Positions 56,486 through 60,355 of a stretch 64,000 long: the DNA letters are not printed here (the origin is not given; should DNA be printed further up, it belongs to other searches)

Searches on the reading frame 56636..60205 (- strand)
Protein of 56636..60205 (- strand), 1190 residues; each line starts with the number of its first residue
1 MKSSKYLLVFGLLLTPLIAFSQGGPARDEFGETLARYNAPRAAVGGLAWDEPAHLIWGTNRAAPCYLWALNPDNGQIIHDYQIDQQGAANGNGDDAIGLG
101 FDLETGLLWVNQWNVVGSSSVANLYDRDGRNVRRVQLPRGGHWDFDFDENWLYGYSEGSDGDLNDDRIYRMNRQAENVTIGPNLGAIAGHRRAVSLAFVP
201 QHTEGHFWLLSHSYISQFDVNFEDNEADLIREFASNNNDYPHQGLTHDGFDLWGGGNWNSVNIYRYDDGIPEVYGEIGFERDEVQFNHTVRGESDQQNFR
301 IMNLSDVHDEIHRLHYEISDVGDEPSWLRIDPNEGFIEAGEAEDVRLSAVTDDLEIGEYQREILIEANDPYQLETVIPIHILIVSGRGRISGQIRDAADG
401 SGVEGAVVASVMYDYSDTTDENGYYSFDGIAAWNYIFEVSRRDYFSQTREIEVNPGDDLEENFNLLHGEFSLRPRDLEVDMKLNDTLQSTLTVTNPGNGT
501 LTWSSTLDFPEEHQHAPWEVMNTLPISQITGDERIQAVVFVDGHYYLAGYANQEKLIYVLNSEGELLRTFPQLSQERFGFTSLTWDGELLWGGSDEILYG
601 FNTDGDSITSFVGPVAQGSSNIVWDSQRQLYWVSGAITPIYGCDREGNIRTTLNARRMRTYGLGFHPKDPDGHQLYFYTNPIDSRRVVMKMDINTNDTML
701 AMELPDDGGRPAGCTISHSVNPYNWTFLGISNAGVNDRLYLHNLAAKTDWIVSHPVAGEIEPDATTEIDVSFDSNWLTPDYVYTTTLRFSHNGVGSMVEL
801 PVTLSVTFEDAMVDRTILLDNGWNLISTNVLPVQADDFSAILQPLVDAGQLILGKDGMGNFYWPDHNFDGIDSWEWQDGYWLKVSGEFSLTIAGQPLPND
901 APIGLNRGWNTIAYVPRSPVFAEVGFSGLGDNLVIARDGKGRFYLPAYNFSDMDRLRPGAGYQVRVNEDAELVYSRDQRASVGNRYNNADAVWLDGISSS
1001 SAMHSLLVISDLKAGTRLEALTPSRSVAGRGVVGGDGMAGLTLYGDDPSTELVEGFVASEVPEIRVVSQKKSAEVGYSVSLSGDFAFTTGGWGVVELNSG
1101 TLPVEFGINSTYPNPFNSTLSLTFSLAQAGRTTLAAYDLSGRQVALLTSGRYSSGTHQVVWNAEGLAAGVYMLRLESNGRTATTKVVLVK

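Call 7: search_protein_families(library=pfam, proteins=[window:56636-60205:-], max_evalue=1)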
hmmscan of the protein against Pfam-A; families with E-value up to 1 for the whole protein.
window:56636-60205:- (1190 aa): 12 families
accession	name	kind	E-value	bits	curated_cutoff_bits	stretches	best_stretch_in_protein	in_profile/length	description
PF13620.12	CarboxypepD_reg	-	8e-12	45.8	32.3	1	390-465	2-81/82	Carboxypeptidase regulatory-like domain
PF18962.6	Por_Secre_tail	-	2.1e-09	38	27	1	1112-1187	2-74/75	Secretion system C-terminal sorting domain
PF22544.2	HYDIN_VesB_CFA65-like_Ig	-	1.9e-07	31.7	25.5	2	277-372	3-89/100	HYDIN/CFA65/VesB-like, Ig-like domain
PF13860.13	FlgD_ig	-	4.4e-07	30.2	27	1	1127-1177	20-75/79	FlgD Ig-like domain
PF13715.12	CarbopepD_reg_2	-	8.2e-07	29.4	32.2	1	390-465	1-76/88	CarboxypepD_reg-like domain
PF21959.2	DUF6923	-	8e-05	23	27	1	541-617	96-173/234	Repeat of unknown function (DUF6923)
PF17210.9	SdrD_B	-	0.0019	18.8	29.7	1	401-450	22-75/112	SdrD B-like domain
PF22076.2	Cep192_D6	-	0.004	17.8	35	0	289-349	16-68/101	Cep192 domain 6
PF21310.3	OCRL-like_ASH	-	0.0043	17.6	27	1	281-352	3-73/109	Inositol polyphosphate 5-phosphatase OCRL-like, ASH domain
PF19190.6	BACON_2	-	0.028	14.8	25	0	470-506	2-38/94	Viral BACON domain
PF23755.1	Ig-like_IP5PC_F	-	0.031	14.5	27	0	290-347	25-84/137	IP5P C-F Ig-like domain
PF16565.11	MIT_C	-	0.19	12.1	25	1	797-825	77-105/142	Phospholipase D-like domain at C-terminus of MIT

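Call 8: search_protein_families(library=ncbifam, proteins=[window:56636-60205:-], max_evalue=1)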
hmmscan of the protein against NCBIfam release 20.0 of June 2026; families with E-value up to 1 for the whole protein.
window:56636-60205:- (1190 aa): 6 families
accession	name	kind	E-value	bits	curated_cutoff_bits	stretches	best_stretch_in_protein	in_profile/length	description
TIGR04183.1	Por_Secre_tail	domain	1e-10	41.4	23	1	1112-1188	2-71/72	T9SS type A sorting domain-containing protein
NF052345.1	S_layer_anammox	exception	2.4e-10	38.5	1400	1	385-466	1310-1392/1596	Kustd1514 family S-layer glycoprotein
NF038113.1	T9SSA_dep_M36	equivalog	5e-09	34.9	885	1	1109-1188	793-868/869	T9SS-dependent M36 family metallopeptidase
NF012200.0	choice_anch_D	domain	0.00048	20.6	45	0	481-508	29-55/108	choice-of-anchor D domain-containing protein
NF052323.1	T9SSA_dep_M6i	equivalog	0.0035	15.3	600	1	1112-1182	961-1031/1043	T9SS-dependent M6-like inactivated metalloprotease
NF005176.1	PRK06655.1-1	equivalog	0.17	11.8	230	0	1128-1178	95-150/197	flagellar hook assembly protein FlgD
